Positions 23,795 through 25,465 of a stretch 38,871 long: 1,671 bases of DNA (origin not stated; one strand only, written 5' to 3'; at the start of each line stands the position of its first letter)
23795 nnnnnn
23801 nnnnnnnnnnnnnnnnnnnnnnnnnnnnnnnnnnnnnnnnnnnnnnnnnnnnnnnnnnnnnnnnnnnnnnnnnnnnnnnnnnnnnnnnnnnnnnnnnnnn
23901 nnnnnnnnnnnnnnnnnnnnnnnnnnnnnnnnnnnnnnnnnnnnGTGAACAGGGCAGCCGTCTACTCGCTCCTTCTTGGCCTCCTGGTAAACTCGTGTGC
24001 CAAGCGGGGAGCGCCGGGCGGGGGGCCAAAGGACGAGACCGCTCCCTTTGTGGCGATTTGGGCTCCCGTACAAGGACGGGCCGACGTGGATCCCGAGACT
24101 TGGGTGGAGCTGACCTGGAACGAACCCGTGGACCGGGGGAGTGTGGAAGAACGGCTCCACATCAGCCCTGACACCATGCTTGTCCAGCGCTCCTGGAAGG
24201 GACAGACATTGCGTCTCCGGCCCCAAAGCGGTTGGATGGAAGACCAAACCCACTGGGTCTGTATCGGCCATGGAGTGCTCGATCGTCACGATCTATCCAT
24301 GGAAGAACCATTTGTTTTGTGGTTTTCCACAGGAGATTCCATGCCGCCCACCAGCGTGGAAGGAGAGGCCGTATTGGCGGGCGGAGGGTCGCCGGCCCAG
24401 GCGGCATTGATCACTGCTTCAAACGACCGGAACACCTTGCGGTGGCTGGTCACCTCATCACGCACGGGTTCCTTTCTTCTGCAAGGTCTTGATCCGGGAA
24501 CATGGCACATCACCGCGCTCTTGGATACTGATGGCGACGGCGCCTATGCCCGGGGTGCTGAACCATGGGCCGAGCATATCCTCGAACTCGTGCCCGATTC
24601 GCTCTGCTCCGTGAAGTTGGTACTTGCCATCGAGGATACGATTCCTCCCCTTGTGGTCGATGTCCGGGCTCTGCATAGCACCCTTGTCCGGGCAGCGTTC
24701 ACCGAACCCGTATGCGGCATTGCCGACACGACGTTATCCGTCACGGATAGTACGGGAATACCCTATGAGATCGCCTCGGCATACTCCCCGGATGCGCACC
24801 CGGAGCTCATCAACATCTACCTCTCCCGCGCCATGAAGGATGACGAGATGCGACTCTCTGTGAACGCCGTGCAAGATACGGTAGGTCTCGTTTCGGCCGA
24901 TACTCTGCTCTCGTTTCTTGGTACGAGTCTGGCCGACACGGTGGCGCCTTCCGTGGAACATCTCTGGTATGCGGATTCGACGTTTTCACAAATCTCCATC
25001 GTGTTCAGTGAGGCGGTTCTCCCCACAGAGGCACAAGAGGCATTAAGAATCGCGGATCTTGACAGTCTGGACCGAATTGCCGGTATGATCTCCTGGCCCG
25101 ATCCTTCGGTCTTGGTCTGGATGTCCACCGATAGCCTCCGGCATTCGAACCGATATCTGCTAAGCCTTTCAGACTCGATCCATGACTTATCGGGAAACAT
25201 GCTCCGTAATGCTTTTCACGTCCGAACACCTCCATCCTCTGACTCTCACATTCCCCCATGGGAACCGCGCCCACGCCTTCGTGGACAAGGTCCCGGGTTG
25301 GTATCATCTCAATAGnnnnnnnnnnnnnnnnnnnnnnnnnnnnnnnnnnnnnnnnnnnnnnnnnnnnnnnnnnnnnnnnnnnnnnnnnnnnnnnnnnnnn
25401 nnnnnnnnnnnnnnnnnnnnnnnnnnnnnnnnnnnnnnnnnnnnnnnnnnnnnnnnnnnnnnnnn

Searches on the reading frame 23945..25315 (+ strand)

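Call 34: search_protein_families(library=pfam, proteins=[window:23945-25315:+], max_evalue=0.001)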
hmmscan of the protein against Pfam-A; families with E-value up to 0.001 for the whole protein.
window:23945-25315:+ (456 aa): 2 families
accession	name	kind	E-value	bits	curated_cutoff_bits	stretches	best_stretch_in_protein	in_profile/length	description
PF13205.12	Big_5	-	2e-15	57.8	23.6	2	30-129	1-105/105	Bacterial Ig-like domain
PF13620.12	CarboxypepD_reg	-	0.00054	20.7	32.3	0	145-191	8-54/82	Carboxypeptidase regulatory-like domain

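Call 36: search_protein_families(library=ncbifam, proteins=[window:23945-25315:+], max_evalue=0.001)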
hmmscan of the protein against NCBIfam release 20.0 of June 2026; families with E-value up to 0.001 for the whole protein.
window:23945-25315:+ (456 aa): 0 families
